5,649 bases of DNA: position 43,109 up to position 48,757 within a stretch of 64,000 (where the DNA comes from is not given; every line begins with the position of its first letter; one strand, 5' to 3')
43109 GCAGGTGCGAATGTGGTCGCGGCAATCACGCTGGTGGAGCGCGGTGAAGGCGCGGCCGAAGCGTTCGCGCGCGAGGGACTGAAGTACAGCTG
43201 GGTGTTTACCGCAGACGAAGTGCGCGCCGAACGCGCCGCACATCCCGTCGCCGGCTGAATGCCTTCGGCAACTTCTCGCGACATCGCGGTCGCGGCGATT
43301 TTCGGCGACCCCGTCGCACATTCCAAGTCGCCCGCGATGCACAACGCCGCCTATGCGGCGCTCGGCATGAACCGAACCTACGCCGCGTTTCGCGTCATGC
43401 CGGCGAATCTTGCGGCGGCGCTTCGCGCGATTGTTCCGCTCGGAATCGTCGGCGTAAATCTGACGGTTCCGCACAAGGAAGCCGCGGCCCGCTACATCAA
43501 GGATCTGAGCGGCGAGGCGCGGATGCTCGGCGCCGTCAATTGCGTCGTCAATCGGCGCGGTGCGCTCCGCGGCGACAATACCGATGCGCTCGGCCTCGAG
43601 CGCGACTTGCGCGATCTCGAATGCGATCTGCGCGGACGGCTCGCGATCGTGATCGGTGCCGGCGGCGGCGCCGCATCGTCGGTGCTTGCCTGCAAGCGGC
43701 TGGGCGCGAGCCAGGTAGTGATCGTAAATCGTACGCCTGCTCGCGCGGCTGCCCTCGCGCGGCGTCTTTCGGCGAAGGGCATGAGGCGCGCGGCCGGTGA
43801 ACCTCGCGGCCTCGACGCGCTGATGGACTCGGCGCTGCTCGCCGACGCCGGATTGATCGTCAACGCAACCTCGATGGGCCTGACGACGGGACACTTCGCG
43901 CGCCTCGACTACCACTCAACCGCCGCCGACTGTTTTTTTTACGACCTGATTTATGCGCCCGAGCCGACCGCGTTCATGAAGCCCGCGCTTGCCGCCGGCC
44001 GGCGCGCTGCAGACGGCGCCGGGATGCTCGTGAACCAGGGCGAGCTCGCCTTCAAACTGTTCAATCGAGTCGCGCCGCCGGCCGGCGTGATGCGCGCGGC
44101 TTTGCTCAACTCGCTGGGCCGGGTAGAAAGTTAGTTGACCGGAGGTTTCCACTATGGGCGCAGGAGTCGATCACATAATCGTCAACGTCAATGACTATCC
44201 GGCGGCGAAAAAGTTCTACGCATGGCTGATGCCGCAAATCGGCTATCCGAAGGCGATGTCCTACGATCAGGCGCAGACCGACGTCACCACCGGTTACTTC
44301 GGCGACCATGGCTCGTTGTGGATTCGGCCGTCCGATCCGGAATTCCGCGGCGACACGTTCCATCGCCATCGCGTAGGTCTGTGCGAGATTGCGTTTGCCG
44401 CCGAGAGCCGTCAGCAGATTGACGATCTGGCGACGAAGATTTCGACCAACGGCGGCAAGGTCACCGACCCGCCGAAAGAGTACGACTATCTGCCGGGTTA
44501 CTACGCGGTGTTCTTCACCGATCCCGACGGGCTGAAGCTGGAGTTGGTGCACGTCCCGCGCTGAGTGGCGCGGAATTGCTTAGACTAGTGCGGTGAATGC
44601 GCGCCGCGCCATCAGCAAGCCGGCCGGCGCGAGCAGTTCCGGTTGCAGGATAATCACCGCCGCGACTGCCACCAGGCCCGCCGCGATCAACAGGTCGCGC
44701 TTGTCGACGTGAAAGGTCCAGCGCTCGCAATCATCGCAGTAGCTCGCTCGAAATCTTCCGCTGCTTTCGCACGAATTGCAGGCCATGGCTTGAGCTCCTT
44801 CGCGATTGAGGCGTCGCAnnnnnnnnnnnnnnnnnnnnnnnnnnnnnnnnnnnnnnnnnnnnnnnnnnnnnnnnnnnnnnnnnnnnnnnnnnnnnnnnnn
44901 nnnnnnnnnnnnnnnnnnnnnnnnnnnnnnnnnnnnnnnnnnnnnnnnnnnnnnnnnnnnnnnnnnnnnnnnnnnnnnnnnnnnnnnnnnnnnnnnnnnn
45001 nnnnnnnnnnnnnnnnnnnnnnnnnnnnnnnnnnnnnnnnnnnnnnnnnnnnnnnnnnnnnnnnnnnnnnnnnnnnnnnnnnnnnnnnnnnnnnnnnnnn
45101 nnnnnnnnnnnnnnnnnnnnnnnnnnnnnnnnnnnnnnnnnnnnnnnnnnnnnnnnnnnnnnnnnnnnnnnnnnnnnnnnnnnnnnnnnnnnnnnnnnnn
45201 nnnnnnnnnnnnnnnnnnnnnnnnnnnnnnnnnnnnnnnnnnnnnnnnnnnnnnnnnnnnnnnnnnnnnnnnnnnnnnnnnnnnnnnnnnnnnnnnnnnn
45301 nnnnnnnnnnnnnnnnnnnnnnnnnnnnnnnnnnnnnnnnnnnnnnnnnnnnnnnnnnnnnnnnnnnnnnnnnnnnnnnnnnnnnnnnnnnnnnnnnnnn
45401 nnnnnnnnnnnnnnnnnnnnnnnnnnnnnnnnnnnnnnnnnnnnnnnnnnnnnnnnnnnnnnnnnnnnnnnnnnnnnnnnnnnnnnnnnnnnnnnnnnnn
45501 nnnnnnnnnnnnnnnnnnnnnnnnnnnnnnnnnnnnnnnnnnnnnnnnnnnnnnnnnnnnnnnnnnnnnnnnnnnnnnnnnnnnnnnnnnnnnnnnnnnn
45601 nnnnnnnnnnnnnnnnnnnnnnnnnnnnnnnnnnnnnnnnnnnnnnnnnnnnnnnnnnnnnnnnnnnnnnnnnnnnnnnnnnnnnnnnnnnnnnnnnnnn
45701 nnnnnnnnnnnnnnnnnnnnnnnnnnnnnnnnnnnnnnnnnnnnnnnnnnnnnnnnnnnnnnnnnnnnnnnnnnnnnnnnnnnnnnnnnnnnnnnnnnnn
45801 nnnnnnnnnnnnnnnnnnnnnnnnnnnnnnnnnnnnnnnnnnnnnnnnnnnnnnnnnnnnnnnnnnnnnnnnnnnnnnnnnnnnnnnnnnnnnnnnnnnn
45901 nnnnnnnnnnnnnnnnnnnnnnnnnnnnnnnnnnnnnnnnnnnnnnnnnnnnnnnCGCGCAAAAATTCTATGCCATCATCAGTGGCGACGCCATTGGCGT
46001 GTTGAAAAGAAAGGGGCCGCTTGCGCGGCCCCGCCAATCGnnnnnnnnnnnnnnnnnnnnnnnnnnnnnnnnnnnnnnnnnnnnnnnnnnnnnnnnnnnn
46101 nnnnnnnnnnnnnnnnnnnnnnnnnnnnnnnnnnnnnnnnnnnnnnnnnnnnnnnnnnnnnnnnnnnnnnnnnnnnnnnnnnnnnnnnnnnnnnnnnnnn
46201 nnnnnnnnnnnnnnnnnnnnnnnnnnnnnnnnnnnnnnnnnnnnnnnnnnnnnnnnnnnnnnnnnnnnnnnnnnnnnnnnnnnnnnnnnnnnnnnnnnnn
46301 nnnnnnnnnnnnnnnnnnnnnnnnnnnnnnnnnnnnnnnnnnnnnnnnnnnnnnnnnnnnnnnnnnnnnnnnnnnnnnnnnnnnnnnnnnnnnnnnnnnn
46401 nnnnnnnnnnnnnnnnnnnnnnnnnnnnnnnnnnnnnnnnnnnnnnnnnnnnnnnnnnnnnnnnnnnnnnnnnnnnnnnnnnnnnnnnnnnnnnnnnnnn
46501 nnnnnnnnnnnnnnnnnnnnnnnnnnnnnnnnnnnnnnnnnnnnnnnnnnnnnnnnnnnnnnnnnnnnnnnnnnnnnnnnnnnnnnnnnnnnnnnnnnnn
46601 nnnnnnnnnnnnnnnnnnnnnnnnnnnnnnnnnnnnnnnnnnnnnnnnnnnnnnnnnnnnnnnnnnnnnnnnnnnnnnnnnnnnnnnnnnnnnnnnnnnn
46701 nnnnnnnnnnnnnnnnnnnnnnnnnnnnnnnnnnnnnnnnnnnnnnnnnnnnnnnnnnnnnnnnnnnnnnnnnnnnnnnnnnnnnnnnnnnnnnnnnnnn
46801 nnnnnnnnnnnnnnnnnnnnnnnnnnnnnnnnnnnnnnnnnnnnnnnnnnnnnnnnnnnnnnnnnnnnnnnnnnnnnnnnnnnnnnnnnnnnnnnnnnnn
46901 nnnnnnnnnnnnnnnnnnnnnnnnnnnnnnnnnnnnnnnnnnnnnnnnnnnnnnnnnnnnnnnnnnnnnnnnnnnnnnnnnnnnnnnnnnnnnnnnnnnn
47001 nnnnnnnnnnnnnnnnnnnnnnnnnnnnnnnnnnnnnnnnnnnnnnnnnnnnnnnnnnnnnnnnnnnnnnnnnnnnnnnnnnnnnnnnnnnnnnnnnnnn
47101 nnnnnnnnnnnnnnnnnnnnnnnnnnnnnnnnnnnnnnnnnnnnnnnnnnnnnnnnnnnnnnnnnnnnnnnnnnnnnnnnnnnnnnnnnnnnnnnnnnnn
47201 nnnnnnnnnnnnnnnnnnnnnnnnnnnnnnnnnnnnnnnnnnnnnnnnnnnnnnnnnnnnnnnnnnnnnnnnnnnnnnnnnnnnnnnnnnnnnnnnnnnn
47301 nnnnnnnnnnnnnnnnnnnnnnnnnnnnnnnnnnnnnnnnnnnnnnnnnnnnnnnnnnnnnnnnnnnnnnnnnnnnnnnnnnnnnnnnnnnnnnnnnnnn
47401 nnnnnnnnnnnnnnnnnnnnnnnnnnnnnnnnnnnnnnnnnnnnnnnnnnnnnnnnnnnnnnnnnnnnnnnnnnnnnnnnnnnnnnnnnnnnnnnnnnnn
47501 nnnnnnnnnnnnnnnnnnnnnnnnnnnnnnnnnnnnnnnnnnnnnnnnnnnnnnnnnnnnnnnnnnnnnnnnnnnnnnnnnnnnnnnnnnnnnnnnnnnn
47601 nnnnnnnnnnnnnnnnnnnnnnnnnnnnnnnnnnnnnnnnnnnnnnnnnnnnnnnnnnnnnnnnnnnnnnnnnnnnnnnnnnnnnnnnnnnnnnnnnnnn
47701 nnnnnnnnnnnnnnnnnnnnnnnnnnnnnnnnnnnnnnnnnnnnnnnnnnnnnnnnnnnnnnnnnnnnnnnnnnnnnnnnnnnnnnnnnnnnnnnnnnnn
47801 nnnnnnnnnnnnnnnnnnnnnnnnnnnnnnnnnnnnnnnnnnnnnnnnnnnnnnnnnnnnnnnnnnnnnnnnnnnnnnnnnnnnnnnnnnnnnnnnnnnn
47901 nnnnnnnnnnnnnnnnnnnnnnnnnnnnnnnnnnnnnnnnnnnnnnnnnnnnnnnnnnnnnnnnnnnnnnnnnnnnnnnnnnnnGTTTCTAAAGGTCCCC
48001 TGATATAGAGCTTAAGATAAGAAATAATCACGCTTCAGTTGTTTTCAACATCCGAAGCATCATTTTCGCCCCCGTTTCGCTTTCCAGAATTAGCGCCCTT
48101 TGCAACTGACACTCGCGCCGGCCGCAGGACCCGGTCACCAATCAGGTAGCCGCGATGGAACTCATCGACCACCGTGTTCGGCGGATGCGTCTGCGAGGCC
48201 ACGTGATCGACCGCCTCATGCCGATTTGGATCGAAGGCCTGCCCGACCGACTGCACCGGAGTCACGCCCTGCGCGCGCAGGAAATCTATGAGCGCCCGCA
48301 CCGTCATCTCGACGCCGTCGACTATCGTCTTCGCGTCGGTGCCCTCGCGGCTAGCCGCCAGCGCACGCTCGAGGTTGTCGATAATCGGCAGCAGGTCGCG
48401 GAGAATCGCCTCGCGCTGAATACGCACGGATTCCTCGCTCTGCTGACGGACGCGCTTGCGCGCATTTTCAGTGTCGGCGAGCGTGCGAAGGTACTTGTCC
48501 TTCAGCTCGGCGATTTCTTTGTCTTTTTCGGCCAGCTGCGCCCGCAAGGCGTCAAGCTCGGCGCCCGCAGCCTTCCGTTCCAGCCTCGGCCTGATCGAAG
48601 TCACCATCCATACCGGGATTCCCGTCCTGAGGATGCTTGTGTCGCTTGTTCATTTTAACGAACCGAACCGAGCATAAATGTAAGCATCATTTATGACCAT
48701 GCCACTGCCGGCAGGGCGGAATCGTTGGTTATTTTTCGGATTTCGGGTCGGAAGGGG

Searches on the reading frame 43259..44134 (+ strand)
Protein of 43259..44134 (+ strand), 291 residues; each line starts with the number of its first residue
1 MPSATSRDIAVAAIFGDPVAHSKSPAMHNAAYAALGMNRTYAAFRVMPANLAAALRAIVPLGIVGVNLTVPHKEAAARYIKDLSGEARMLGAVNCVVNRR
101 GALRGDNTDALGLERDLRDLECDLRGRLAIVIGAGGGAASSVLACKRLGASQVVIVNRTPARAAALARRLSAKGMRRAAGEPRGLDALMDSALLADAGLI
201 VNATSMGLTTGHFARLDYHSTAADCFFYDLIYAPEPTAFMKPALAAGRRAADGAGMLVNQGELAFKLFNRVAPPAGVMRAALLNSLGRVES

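Call 21: search_protein_families(library=pfam, proteins=[window:43259-44134:+], max_evalue=0.0001)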
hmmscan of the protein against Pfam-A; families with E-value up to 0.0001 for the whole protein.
window:43259-44134:+ (291 aa): 3 families
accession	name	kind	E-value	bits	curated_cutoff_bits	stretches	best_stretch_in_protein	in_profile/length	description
PF08501.16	Shikimate_dh_N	-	1.2e-25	90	27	1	14-96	1-83/83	Shikimate dehydrogenase substrate binding domain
PF18317.6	SDH_C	-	3e-08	33.7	25.8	1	253-283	1-31/31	Shikimate 5'-dehydrogenase C-terminal domain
PF01488.26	Shikimate_DH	-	3.9e-06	27.4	24.3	1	123-174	9-60/138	Shikimate / quinate 5-dehydrogenase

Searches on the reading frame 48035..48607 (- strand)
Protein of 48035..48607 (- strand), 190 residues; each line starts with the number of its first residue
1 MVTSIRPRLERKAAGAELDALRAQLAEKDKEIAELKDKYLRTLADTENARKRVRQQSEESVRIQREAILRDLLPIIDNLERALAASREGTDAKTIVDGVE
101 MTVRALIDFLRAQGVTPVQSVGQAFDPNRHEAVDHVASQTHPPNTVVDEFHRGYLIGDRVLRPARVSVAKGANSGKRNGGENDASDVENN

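Call 22: search_protein_families(library=pfam, proteins=[window:48035-48607:-], max_evalue=0.0001)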
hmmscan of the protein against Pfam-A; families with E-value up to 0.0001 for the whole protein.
window:48035-48607:- (190 aa): 1 family
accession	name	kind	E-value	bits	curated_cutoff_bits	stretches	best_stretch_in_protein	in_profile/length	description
PF01025.24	GrpE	-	3.1e-51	173.8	25.8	1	12-170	7-165/165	GrpE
